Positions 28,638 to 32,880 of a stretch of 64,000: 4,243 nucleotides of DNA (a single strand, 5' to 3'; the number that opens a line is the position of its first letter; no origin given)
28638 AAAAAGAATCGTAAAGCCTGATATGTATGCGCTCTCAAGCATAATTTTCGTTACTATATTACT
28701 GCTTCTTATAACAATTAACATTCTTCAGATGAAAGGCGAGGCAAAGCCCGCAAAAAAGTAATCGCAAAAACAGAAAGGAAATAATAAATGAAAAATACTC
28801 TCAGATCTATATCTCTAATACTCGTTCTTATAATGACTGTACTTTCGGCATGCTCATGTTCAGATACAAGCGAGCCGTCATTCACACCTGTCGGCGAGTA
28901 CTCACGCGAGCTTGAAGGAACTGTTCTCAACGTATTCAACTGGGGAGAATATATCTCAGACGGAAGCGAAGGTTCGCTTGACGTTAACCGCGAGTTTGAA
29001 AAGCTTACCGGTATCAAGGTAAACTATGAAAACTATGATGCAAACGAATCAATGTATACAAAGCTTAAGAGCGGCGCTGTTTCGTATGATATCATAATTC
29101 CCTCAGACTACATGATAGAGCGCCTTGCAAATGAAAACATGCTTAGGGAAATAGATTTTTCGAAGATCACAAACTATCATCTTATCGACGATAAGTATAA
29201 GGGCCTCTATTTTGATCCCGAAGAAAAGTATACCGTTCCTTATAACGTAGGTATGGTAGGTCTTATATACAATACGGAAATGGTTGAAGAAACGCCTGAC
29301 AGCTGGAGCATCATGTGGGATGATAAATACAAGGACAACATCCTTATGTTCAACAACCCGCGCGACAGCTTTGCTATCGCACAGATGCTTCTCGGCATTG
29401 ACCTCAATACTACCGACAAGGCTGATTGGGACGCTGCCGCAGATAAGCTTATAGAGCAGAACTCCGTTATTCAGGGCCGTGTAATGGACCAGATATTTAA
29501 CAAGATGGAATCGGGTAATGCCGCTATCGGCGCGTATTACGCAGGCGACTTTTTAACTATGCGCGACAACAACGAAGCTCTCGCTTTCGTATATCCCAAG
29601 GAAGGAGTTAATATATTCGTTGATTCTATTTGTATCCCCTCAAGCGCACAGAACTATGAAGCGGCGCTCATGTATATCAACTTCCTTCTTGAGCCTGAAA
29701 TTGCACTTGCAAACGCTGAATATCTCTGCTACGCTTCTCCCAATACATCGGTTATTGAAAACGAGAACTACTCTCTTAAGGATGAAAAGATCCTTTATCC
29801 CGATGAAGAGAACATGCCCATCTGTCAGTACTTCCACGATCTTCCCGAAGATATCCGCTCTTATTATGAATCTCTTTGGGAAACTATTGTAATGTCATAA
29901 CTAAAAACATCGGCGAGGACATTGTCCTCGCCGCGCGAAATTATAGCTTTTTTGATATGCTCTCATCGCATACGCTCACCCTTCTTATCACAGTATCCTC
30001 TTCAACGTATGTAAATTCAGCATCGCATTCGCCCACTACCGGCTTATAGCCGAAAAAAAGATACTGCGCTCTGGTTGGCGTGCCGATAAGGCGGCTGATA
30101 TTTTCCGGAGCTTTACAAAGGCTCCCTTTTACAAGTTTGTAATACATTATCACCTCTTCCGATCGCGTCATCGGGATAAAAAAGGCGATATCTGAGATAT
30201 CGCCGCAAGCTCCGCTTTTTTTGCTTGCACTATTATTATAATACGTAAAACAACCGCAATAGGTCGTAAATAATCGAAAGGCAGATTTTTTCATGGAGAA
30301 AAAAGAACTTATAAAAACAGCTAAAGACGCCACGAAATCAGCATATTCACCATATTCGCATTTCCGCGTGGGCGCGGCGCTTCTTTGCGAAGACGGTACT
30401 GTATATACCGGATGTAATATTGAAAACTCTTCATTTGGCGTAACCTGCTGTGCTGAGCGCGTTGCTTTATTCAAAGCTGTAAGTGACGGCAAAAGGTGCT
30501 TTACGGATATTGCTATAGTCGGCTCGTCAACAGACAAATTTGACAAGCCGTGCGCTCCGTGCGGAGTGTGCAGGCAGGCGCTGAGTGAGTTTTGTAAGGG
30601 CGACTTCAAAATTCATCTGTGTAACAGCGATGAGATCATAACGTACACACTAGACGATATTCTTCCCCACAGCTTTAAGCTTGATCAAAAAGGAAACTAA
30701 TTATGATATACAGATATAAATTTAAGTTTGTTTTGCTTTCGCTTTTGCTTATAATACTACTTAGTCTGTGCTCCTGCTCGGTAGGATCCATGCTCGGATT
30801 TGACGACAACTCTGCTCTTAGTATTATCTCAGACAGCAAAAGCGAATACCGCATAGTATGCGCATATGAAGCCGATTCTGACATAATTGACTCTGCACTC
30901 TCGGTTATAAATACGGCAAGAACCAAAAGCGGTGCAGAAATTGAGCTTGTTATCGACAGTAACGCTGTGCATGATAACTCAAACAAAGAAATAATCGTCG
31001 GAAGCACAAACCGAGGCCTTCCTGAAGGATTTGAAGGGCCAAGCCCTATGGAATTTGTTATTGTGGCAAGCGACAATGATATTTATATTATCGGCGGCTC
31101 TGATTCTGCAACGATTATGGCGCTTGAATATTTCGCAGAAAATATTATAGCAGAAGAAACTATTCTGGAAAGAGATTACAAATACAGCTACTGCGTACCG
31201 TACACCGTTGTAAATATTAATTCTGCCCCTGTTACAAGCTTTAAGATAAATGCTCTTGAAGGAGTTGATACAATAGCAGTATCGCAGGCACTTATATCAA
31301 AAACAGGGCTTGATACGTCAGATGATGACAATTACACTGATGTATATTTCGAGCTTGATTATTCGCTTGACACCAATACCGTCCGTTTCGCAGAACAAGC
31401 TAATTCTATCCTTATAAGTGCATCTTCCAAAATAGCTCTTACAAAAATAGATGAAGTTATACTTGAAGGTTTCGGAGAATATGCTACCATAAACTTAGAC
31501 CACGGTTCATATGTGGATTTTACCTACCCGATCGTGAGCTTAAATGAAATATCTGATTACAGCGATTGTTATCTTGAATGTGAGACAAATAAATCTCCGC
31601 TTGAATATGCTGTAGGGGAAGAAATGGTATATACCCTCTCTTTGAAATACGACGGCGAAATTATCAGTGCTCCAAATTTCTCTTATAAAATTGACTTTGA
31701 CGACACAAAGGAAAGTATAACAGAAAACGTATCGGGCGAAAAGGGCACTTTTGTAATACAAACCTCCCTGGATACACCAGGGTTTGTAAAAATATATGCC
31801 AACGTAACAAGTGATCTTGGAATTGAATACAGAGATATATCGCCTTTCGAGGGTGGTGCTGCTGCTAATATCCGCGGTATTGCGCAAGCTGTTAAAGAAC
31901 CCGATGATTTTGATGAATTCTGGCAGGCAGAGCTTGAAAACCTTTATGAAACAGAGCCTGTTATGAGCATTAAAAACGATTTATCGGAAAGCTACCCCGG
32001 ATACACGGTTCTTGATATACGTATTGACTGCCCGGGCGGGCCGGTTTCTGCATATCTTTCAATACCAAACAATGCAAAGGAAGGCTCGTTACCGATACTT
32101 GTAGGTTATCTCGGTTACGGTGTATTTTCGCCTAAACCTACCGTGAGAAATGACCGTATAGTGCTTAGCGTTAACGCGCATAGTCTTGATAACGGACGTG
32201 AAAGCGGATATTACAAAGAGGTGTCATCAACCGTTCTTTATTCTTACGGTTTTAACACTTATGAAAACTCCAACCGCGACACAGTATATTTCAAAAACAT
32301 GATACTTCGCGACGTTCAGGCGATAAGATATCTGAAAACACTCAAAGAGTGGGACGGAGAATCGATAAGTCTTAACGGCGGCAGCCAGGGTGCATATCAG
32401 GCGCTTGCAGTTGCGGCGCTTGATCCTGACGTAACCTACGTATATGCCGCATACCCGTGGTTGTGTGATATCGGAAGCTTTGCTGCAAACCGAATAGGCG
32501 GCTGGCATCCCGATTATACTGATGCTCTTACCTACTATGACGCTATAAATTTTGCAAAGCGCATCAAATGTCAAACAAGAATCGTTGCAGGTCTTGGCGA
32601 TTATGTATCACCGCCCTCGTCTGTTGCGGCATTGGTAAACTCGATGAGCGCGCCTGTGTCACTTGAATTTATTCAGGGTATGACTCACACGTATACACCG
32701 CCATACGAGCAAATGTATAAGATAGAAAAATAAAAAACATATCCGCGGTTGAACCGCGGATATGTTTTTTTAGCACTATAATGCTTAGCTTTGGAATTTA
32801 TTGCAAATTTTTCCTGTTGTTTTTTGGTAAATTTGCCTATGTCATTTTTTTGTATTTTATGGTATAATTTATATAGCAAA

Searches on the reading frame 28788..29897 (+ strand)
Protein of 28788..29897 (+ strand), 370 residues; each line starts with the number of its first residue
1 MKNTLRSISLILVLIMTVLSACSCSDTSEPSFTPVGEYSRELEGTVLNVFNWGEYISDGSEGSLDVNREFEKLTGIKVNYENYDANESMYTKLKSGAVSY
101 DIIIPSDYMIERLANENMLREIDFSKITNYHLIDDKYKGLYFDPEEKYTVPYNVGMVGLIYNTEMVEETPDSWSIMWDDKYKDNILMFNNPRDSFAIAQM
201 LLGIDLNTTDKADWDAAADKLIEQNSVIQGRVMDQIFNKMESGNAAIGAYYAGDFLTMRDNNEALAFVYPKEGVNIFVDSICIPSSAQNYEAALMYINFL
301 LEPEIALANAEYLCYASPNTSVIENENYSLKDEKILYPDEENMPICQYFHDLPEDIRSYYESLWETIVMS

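Call 90: search_protein_families(library=pfam, proteins=[window:28788-29897:+], max_evalue=0.00001)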
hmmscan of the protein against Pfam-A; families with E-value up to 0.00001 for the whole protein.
window:28788-29897:+ (370 aa): 4 families
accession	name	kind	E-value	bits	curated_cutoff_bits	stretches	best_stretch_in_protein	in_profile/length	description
PF13416.11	SBP_bac_8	-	5.8e-31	108.7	27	1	69-329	5-272/279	Bacterial extracellular solute-binding protein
PF13343.11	SBP_bac_6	-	3.9e-28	99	24.6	1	100-338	4-237/245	Bacterial extracellular solute-binding protein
PF01547.30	SBP_bac_1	-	9.7e-18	65.6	26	1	68-304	15-304/307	Bacterial extracellular solute-binding protein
PF13531.11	SBP_bac_11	-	5.7e-12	46.3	25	1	66-304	16-216/227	Bacterial extracellular solute-binding protein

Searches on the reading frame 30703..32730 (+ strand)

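Call 28: search_protein_families(library=pfam, proteins=[window:30703-32730:+], max_evalue=0.001)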
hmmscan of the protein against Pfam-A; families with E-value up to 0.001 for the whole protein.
window:30703-32730:+ (676 aa): 1 family
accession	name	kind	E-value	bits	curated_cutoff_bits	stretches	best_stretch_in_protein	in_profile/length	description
PF05448.18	AXE1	-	1.1e-32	113.5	21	2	397-589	18-212/321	Acetyl xylan esterase (AXE1)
